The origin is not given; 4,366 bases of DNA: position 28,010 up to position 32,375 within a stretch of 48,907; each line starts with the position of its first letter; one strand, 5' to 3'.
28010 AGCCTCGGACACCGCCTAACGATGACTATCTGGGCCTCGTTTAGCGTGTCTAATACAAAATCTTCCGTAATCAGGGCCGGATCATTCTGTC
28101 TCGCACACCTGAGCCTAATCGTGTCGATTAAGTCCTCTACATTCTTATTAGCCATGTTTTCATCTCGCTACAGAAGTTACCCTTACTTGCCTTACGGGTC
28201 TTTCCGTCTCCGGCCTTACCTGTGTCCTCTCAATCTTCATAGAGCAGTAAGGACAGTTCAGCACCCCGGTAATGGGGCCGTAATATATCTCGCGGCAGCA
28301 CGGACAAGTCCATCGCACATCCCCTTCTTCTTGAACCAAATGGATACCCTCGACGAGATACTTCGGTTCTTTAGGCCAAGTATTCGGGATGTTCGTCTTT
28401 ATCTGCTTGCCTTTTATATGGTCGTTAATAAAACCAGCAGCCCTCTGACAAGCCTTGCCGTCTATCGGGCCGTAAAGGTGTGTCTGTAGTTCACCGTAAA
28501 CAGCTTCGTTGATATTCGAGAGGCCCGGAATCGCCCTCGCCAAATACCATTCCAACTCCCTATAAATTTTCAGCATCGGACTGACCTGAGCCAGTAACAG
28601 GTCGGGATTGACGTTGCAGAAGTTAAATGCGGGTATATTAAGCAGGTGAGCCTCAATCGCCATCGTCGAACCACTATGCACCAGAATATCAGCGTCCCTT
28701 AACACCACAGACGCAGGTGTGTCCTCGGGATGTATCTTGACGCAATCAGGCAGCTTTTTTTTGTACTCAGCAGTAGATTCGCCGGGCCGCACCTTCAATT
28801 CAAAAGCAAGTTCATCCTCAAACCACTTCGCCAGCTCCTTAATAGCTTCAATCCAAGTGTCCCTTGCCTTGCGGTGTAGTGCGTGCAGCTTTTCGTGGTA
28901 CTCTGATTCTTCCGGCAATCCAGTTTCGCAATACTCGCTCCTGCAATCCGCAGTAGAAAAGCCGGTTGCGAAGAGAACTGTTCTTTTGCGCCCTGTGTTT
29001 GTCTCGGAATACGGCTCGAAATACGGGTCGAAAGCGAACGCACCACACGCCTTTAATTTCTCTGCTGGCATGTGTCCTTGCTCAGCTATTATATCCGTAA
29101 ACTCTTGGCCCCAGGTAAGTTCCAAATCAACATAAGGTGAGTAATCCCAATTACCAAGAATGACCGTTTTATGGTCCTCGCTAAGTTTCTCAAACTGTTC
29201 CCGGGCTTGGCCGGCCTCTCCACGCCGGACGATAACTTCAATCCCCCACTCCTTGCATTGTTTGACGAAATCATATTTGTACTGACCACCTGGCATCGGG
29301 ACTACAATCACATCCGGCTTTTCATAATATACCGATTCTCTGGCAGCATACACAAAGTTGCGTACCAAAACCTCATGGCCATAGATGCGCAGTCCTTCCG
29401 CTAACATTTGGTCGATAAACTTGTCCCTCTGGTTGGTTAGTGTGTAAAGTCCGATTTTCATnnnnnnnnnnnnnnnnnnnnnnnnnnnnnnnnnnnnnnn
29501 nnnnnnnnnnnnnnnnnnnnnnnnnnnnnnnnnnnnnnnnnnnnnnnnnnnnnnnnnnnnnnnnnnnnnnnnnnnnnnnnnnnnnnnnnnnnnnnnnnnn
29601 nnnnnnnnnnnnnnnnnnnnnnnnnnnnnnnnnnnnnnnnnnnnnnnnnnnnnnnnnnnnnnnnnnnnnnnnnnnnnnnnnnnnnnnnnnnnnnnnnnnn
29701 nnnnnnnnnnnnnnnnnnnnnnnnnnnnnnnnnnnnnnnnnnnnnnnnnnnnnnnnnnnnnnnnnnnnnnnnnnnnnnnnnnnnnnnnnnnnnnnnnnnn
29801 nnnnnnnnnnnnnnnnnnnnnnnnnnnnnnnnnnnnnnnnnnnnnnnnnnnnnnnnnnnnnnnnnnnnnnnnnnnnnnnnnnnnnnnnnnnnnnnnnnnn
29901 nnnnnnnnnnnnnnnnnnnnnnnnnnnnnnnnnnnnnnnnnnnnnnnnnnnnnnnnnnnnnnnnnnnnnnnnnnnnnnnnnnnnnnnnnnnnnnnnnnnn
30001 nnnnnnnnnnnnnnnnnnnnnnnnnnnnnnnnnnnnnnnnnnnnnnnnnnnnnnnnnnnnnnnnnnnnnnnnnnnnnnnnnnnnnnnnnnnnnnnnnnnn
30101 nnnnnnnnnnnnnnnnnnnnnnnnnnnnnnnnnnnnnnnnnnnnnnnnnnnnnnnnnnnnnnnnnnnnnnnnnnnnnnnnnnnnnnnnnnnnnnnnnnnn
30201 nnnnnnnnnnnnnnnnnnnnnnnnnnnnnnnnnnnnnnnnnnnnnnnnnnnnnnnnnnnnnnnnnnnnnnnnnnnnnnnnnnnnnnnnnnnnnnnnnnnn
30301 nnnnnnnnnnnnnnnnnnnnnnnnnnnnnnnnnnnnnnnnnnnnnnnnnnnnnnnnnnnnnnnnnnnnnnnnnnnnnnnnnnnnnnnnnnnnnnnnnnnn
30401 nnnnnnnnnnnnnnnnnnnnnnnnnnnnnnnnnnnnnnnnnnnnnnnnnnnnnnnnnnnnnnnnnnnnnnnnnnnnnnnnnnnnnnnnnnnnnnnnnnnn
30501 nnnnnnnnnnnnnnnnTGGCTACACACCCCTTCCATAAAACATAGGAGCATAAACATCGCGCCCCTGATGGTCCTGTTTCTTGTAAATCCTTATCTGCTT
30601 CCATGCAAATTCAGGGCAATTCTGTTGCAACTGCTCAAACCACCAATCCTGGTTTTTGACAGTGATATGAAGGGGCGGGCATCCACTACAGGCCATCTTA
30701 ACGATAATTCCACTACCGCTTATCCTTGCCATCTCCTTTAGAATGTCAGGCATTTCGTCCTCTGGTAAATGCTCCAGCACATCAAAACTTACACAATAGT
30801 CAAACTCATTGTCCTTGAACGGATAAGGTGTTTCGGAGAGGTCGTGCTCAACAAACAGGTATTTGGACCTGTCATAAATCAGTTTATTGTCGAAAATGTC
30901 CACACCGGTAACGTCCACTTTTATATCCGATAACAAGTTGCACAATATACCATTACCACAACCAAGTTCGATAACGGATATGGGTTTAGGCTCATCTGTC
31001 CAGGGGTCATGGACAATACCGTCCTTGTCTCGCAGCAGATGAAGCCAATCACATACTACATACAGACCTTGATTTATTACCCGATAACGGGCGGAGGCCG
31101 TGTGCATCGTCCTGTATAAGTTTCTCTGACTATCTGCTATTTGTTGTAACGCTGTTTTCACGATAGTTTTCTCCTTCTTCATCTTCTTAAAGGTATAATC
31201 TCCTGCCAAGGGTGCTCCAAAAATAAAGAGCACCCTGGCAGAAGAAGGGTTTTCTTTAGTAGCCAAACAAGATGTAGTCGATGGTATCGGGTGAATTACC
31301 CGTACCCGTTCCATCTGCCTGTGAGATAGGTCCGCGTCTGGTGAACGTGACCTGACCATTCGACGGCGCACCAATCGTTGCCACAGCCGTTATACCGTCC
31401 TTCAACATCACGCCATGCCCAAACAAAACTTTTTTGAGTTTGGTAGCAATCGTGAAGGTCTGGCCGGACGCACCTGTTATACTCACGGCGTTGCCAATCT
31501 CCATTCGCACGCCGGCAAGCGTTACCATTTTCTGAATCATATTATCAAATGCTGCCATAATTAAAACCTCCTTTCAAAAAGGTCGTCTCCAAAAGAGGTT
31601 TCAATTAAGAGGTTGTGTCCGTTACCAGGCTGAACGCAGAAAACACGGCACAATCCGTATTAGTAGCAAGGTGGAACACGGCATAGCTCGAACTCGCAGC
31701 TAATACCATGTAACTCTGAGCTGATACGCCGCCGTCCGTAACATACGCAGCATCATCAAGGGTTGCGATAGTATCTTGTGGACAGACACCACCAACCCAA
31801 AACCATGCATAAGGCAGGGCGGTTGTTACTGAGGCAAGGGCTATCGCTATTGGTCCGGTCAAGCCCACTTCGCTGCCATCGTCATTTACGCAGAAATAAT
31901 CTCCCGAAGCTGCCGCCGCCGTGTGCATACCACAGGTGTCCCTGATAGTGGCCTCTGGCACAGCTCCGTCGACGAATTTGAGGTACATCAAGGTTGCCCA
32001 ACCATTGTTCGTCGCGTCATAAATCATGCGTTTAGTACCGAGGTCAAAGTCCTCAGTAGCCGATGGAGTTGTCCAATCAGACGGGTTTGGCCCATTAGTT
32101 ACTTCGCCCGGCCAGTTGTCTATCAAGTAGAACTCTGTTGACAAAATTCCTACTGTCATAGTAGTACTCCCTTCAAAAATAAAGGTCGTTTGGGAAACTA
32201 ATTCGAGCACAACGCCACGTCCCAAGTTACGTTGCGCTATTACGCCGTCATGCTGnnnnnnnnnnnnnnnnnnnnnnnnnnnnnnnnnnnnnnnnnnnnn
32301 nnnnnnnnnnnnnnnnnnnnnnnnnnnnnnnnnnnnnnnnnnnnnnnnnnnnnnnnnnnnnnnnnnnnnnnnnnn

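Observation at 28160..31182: SAM-MTase, B12-type radical SAM and GT-B/zinc-ribbon enzyme cassette wedged between head and tail genes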

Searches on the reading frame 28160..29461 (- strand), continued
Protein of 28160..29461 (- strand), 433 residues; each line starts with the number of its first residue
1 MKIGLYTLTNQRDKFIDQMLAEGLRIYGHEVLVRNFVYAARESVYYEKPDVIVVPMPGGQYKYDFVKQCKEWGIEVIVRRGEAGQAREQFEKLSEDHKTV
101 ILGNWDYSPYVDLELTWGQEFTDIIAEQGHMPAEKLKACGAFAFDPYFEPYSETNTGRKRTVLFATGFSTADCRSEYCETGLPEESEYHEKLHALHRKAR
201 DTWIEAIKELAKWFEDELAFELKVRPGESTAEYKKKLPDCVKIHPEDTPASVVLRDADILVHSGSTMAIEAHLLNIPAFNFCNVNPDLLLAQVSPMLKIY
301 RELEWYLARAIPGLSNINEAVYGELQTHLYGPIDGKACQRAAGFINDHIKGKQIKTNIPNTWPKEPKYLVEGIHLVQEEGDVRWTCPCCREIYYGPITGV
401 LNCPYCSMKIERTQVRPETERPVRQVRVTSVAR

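Call 70: find_homologous_proteins(query=L024:8001-9275:+, max_evalue=0.001)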
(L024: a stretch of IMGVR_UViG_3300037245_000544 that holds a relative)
Query L024:8001-9275:+ (424 aa): 192 proteins with E <= 0.001 among 2837 candidates; the best 120 are listed.
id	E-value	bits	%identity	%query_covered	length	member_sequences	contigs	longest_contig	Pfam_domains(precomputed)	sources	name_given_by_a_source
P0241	3.3e-296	1000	100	100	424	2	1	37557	-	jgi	jgi:surface carbohydrate biosynthesis protein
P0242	8.9e-245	831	81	100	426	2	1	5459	-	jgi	-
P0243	4.2e-242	822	80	100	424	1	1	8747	-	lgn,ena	-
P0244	1.5e-240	817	79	100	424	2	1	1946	-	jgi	jgi:surface carbohydrate biosynthesis protein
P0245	1.0e-189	649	64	100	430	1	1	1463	-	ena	-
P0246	2.4e-189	648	64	100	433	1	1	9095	-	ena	-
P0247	4.6e-188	644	64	100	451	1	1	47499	-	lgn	-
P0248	5.0e-187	640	63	100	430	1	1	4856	PF04007.18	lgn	-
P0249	5.5e-185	634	63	100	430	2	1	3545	PF04007.18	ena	-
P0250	1.7e-184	632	64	100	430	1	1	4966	-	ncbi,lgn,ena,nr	ncbi:MAG: hypothetical protein KAS32_17050 [Candidatus Peribacteraceae bacterium]|nr:hypothetical pr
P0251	1.0e-182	626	64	100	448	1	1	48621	-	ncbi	-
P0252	5.0e-182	624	63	100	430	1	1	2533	-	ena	-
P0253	8.8e-180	616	62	100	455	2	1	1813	PF04007.18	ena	-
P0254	2.6e-178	612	62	100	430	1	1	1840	PF04007.18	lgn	-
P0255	1.3e-176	606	61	100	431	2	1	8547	PF04007.18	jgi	jgi:surface carbohydrate biosynthesis protein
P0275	1.8e-130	454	48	100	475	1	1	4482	PF04464.21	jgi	jgi:surface carbohydrate biosynthesis protein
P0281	1.7e-129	451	48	100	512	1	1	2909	PF04464.21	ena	-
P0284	1.1e-128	448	47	100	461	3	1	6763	PF04464.21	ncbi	-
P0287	2.0e-128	447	48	100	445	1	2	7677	PF04464.21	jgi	-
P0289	3.0e-128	447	48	100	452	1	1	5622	PF04464.21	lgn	-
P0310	3.8e-124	433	46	100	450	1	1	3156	PF04464.21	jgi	jgi:hypothetical protein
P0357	8.7e-114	399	44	100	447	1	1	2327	PF04464.21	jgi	jgi:hypothetical protein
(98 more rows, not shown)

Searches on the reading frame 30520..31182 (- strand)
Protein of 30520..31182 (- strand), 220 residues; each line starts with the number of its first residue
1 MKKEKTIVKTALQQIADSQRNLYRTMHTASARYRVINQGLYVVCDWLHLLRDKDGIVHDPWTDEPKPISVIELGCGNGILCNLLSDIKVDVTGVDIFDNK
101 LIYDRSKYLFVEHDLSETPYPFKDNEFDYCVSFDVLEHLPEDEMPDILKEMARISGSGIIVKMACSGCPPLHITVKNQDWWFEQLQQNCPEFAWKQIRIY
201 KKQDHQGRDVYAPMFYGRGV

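Call 3: search_protein_families(library=pfam, proteins=[window:30520-31182:-], max_evalue=0.01)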
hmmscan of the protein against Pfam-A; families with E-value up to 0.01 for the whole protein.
window:30520-31182:- (220 aa): 7 families
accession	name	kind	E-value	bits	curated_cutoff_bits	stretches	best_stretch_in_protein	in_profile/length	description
PF13489.12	Methyltransf_23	-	6.3e-14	52.5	27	1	61-189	17-142/164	Methyltransferase domain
PF08241.18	Methyltransf_11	-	2.4e-13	51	21.2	1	72-154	2-86/95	Methyltransferase domain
PF13649.12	Methyltransf_25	-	9.6e-13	49.1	27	1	70-154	1-92/97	Methyltransferase domain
PF13847.12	Methyltransf_31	-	4.1e-08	33.5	27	1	69-192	6-129/145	Methyltransferase domain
PF08242.18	Methyltransf_12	-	1.5e-07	32.5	30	1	71-153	1-90/98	Methyltransferase domain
PF07021.18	MetW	-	1.3e-06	28.6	21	1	69-160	16-107/193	Methionine biosynthesis protein MetW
PF03848.20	TehB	-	0.0015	18.5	20.4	1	66-158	30-127/193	Tellurite resistance protein TehB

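Call 4: search_protein_families(library=phrogs, proteins=[window:30520-31182:-], max_evalue=0.01)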
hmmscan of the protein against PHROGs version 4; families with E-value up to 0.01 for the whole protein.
window:30520-31182:- (220 aa): 7 families
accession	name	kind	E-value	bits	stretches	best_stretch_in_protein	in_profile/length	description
phrog_22502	-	other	1.3e-09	39.2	1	66-155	71-165/276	methyltransferase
phrog_27380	-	other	1.6e-05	25.6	1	67-154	91-182/285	methyltransferase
phrog_24759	-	other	2.2e-05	25.3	1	108-187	90-181/204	methyltransferase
phrog_4752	-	other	6.9e-05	23.2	1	68-153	53-148/241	tRNA methyltransferase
phrog_9906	-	unknown function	0.0015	18.9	1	67-158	106-201/272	-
phrog_3382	-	other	0.0016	18.7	1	69-210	50-197/207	methyltransferase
phrog_6636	-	other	0.0051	17.3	0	112-158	58-104/177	methyltransferase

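Call 6: search_protein_families(library=ncbifam, proteins=[window:30520-31182:-], max_evalue=0.1)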
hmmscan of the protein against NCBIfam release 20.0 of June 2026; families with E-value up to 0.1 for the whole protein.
window:30520-31182:- (220 aa): 19 families
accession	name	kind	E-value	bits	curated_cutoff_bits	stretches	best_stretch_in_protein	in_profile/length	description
TIGR02081.1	metW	equivalog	3.1e-09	36.6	189.5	1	69-160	16-107/194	methionine biosynthesis protein MetW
TIGR01983.1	UbiG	equivalog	4.4e-08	32.7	102.95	1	65-153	48-141/228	bifunctional 2-polyprenyl-6-hydroxyphenol methylase/3-demethylubiquinol 3-O-methyltransferase UbiG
TIGR02021.1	BchM-ChlM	equivalog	2.8e-07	30.2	158.9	1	65-165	53-157/218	magnesium protoporphyrin IX methyltransferase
NF045649.1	2X_seleno_MduS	exception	1.3e-05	24.3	380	1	69-160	44-144/338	methyltransferase domain-containing selenoprotein MduS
NF043040.1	corrin_prot_MT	hypoth_equivalog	2.7e-05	23.7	180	1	69-154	44-138/216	corrinoid protein-associated methyltransferase CpaM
NF041255.1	mycofact_MftM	equivalog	7.2e-05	22.2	200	1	66-161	139-239/289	mycofactocin oligosaccharide methyltransferase MftM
NF045667.1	MTase_DVU1556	equivalog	0.0001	21.8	155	1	69-154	25-110/213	DVU_1556 family methyltransferase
TIGR02072.1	BioC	equivalog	0.00013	21.9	184.95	1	65-157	33-126/244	malonyl-ACP O-methyltransferase BioC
NF008992.0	PRK12335.1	equivalog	0.00015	21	303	1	66-154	122-214/289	SAM-dependent methyltransferase TehB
NF004851.0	PRK06202.1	equivalog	0.00025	20.5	243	1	30-161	31-164/237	hypothetical protein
TIGR00477.1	tehB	equivalog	0.0005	19.5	219.5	1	66-158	73-169/238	tellurite resistance methyltransferase TehB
NF004452.0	PRK05785.1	equivalog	0.001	18.6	207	1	63-163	48-146/228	hypothetical protein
TIGR03587.1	Pse_Me-ase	hypoth_equivalog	0.0017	18.5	112.05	1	66-157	43-136/204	pseudaminic acid biosynthesis-associated methylase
NF008686.0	PRK11705.1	equivalog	0.0022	17.1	400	1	69-148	170-250/383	cyclopropane fatty acyl phospholipid synthase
NF045882.1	PLipidMtase_Leg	equivalog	0.0026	17.6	390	1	68-156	44-136/207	phospholipid N-methyltransferase PmtA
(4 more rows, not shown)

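Call 60: search_solved_structures(query=window:30520-31182:-, max_evalue=0.001)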
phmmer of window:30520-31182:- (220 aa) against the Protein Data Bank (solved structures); distinct sequences matched with E-value up to 0.001: 3.
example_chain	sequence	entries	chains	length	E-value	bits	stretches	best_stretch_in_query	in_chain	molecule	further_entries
1ve3_A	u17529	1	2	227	1.1e-05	28.2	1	69-158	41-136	hypothetical protein PH0226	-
6uak_A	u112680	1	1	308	0.00013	24.7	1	61-165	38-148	SAM dependent methyltransferase LahSB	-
3cc8_A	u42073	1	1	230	0.0006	22.5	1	69-161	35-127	Putative methyltransferase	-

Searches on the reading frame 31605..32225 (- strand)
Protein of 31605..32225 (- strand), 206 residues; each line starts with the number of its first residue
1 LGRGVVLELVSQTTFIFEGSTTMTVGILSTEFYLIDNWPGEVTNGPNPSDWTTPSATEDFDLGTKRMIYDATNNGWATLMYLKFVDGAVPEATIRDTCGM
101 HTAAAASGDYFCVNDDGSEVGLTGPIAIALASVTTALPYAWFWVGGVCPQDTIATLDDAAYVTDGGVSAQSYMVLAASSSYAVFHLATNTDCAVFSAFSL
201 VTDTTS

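Call 3: search_protein_families(library=pfam, proteins=[window:31605-32225:-], max_evalue=0.01)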
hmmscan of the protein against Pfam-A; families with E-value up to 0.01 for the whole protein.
window:31605-32225:- (206 aa): 0 families

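Call 4: search_protein_families(library=phrogs, proteins=[window:31605-32225:-], max_evalue=0.01)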
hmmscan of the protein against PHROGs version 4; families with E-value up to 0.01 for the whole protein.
window:31605-32225:- (206 aa): 0 families
